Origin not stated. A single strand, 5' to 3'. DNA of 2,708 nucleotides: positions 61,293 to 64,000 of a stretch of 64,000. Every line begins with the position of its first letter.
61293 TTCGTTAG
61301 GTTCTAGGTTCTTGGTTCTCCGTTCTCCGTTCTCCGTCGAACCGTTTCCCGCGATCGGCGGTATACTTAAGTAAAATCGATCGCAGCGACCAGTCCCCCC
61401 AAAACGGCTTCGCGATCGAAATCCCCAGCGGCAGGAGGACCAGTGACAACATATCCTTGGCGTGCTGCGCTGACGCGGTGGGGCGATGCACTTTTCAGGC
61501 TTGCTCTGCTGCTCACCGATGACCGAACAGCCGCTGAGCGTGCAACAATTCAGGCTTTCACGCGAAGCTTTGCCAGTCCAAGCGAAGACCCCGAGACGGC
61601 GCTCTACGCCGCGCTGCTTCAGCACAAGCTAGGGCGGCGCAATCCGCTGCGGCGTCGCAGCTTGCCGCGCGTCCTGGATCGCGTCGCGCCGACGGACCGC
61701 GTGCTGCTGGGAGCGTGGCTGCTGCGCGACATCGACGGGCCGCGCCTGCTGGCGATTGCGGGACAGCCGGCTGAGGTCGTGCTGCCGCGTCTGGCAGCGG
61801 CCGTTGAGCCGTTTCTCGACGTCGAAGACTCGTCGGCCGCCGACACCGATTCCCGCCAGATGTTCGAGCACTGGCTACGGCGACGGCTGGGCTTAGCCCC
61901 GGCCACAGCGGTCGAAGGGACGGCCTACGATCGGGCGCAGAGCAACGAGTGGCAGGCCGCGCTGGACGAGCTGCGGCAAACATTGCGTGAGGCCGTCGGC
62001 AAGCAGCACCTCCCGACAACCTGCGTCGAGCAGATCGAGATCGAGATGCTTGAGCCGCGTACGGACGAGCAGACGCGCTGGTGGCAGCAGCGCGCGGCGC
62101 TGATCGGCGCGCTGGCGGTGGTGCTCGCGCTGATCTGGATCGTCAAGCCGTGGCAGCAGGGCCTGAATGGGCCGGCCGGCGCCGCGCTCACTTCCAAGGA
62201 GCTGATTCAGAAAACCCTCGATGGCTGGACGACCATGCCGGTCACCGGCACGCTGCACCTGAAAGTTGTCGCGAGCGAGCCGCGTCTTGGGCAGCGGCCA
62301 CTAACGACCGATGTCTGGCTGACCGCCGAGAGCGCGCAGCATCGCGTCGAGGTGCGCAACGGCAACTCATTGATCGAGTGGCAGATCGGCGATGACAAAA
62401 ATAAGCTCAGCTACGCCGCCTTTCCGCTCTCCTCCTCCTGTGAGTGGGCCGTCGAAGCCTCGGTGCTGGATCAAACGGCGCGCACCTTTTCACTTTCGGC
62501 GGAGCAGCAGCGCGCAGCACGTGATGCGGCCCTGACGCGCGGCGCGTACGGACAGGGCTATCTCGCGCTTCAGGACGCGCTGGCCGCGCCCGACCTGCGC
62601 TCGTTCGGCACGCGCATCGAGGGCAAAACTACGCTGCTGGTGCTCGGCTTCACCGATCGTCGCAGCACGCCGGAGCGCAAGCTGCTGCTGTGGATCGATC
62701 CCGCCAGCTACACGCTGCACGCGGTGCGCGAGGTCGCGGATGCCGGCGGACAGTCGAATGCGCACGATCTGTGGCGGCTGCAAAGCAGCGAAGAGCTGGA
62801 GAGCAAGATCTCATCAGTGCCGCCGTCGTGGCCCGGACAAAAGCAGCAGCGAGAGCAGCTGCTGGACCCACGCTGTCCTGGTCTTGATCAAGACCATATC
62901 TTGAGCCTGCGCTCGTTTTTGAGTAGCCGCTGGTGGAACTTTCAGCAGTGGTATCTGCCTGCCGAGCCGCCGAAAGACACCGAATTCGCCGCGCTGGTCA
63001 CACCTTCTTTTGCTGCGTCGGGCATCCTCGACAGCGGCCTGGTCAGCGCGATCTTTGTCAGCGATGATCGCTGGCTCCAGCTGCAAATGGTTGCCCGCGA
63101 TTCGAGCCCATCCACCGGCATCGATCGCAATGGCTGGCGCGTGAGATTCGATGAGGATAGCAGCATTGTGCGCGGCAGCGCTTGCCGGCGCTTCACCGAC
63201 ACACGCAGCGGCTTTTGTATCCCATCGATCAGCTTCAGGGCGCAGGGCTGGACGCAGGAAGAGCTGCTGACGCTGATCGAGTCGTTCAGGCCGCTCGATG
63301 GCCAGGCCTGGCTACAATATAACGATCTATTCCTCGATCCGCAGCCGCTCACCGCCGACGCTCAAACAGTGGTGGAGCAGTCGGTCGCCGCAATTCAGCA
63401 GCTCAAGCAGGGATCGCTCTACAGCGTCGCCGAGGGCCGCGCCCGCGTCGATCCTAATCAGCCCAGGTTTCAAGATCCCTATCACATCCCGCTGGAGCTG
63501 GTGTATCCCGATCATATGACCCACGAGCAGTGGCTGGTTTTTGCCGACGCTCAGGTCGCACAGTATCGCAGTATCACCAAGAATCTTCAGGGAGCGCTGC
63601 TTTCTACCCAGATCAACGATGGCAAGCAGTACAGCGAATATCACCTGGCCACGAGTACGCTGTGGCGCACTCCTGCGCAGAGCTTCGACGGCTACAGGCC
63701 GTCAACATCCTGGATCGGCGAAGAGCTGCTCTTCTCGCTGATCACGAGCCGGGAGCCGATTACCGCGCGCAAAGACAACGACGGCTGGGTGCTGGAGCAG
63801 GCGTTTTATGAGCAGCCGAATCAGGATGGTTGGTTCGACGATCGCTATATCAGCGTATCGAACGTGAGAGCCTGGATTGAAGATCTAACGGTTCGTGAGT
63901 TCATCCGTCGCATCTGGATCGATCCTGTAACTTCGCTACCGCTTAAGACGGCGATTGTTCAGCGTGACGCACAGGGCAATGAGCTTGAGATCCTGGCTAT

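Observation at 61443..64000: Long ORF missing from the supplied track: membrane-anchored ECF-sigma-like protein with large extracytoplasmic domain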

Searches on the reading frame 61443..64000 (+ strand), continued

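Call 72: find_encoding_contigs(protein=P0145, flank=7000, max_places=1)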
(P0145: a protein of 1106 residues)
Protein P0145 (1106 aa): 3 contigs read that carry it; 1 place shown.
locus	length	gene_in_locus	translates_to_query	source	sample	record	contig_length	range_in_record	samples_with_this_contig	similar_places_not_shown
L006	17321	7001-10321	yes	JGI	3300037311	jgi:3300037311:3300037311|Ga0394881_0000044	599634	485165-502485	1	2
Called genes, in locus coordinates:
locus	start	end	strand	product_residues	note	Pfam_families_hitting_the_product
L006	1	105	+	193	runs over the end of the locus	-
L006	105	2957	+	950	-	PF00515:TPR_1 (faint), PF07719:TPR_2 (faint), PF13181:TPR_8 (faint), PF13374:TPR_10 (faint), PF13424:TPR_12, PF12770:CHAT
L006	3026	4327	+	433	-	PF22148:Fervidolysin_NPro-like (weak), PF00082:Peptidase_S8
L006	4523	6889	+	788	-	PF01551:Peptidase_M23, PF13385:Laminin_G_3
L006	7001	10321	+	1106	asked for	-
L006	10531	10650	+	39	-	-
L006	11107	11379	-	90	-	-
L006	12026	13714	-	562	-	PF00920:ILVD_EDD_N, PF24877:ILV_EDD_C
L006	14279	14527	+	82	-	-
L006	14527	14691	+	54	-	-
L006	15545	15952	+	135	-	-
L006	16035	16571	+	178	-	-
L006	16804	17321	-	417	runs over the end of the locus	PF00515:TPR_1 (faint), PF07719:TPR_2 (faint), PF13181:TPR_8 (faint), PF13424:TPR_12 (faint)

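Call 73: find_encoding_contigs(protein=P0018, flank=7000, max_places=1)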
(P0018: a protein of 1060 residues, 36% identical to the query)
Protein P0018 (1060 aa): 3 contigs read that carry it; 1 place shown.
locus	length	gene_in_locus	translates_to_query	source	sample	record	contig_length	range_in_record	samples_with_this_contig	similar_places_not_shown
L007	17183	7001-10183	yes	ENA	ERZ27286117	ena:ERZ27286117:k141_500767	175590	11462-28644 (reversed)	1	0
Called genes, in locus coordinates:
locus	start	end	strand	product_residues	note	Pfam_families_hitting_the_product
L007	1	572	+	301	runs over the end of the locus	PF00528:BPD_transp_1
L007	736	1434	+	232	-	PF04854:DUF624 (weak)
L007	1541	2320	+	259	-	PF08379:Bact_transglu_N (weak), PF04473:DUF553 (faint), PF01841:Transglut_core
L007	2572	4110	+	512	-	-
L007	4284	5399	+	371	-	PF00528:BPD_transp_1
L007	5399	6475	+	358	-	PF00528:BPD_transp_1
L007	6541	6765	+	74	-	-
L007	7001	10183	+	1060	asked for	-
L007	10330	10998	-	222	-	PF13489:Methyltransf_23 (weak), PF13847:Methyltransf_31, PF08241:Methyltransf_11, PF08242:Methyltransf_12, PF13649:Methyltransf_25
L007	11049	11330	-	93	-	-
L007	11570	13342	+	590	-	PF00128:Alpha-amylase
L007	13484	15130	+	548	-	PF00128:Alpha-amylase, PF16657:Malt_amylase_C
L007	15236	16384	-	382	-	PF00285:Citrate_synt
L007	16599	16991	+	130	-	PF04020:Phage_holin_4_2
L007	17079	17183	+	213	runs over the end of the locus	-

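Call 85: search_protein_families(library=ncbifam, alignment_id=A6, max_evalue=0.1)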
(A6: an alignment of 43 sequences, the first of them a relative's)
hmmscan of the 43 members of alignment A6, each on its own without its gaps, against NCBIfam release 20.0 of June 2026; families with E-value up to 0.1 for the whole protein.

A. member 1, P0057 (1081 aa): 1 family
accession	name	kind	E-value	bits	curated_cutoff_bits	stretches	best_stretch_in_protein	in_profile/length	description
TIGR02984.1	Sig-70_plancto1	subfamily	0.047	13.2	183.75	0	81-134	130-183/189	RNA polymerase sigma-70 factor, Planctomycetaceae-specific subfamily 1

B. families by the number of members that match (of 43 scanned): 28 families (the first 25 are shown)
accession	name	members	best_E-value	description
TIGR02983.1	SigE-fam_strep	18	0.00019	SigE family RNA polymerase sigma factor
NF052368.1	antisigmaE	14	0.0008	anti-sigma factor family protein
TIGR02937.1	sigma70-ECF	6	0.0026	sigma-70 family RNA polymerase sigma factor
NF007225.0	PRK09643.1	5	0.00026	RNA polymerase sigma factor SigM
TIGR02984.1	Sig-70_plancto1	4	0.00058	RNA polymerase sigma-70 factor, Planctomycetaceae-specific subfamily 1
NF006623.1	PRK09191.1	4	0.0046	PhyR family response regulator anti-anti-sigma factor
NF009166.1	PRK12513.1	4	0.022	RNA polymerase sigma factor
NF006550.0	PRK09047.1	3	0.00016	RNA polymerase sigma factor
NF052375.1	antisigma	2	5.4e-05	anti-sigma factor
NF004113.0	PRK05602.1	2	0.0025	RNA polymerase sigma factor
NF007230.0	PRK09648.1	2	0.0056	RNA polymerase sigma factor ShbA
TIGR02985.1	Sig70_bacteroi1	1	0.0017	RNA polymerase sigma-70 factor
TIGR02960.1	SigX5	1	0.0025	RNA polymerase sigma-70 factor, TIGR02960 family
NF006089.0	PRK08241.1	1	0.0027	RNA polymerase subunit sigma-70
TIGR02954.1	Sig70_famx3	1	0.004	RNA polymerase sigma-70 factor, TIGR02954 family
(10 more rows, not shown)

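Call 87: search_protein_families(library=pfam, alignment_id=A10, max_evalue=0.1)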
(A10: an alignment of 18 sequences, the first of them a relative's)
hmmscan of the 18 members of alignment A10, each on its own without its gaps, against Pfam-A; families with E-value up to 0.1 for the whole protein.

A. member 1, P0094 (658 aa): 3 families
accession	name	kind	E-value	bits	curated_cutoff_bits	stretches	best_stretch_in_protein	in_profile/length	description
PF13936.12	HTH_38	-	0.019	15.2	27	1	81-111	4-34/44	Helix-turn-helix domain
PF13384.12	HTH_23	-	0.029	14.7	24.6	0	84-115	3-35/50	Homeodomain-like domain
PF00171.27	Aldedh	-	0.051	12.5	23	1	101-265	18-183/461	Aldehyde dehydrogenase family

B. families by the number of members that match (of 18 scanned): 11 families
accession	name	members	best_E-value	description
PF08281.18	Sigma70_r4_2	5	4.7e-05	Sigma-70, region 4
PF13490.11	zf-HC2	3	0.00024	Putative zinc-finger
PF22233.2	PhyR_sigma-like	1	0.0029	Response regulator PhyR, sigma-like domain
PF25146.1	GH3_N_vert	1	0.0073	Vertebrate GH3, N-terminal domain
PF25132.1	TYW2_N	1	0.015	TYW2 N-terminal domain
PF13936.12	HTH_38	1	0.019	Helix-turn-helix domain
PF22015.1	OSBS_N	1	0.022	O-succinylbenzoate synthase, N-terminal domain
PF13384.12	HTH_23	1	0.029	Homeodomain-like domain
PF04545.22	Sigma70_r4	1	0.037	Sigma-70, region 4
PF00171.27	Aldedh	1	0.051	Aldehyde dehydrogenase family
PF17252.7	DUF5319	1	0.099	Family of unknown function (DUF5319)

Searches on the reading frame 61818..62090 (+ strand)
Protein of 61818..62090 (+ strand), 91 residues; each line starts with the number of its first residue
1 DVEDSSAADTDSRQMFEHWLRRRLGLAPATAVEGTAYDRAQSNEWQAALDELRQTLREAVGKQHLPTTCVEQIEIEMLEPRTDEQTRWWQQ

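Call 37: search_solved_structures(query=A4, max_evalue=10, show_alignments=3)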
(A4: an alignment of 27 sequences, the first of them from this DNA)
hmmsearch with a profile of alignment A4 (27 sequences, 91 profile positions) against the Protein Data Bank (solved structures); distinct sequences matched with E-value up to 10: 6.
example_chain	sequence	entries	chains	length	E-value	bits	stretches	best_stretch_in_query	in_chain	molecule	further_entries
2hyj_A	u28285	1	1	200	0.17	15.4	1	37-69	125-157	Putative tetR-family transcriptional regulator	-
9q1v_A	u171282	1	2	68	0.24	14.9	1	53-83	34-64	FimH minibinder F7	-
4f7g_B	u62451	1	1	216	0.52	13.8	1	23-79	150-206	Talin-1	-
4iqj_M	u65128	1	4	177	0.78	13.2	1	30-65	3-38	DNA polymerase III subunit gamma/tau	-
3rpm_A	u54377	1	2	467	0.9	13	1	23-72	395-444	Beta-N-acetyl-hexosaminidase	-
9ki1_a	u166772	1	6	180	0.99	12.9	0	13-58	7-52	Baseplate protein gp48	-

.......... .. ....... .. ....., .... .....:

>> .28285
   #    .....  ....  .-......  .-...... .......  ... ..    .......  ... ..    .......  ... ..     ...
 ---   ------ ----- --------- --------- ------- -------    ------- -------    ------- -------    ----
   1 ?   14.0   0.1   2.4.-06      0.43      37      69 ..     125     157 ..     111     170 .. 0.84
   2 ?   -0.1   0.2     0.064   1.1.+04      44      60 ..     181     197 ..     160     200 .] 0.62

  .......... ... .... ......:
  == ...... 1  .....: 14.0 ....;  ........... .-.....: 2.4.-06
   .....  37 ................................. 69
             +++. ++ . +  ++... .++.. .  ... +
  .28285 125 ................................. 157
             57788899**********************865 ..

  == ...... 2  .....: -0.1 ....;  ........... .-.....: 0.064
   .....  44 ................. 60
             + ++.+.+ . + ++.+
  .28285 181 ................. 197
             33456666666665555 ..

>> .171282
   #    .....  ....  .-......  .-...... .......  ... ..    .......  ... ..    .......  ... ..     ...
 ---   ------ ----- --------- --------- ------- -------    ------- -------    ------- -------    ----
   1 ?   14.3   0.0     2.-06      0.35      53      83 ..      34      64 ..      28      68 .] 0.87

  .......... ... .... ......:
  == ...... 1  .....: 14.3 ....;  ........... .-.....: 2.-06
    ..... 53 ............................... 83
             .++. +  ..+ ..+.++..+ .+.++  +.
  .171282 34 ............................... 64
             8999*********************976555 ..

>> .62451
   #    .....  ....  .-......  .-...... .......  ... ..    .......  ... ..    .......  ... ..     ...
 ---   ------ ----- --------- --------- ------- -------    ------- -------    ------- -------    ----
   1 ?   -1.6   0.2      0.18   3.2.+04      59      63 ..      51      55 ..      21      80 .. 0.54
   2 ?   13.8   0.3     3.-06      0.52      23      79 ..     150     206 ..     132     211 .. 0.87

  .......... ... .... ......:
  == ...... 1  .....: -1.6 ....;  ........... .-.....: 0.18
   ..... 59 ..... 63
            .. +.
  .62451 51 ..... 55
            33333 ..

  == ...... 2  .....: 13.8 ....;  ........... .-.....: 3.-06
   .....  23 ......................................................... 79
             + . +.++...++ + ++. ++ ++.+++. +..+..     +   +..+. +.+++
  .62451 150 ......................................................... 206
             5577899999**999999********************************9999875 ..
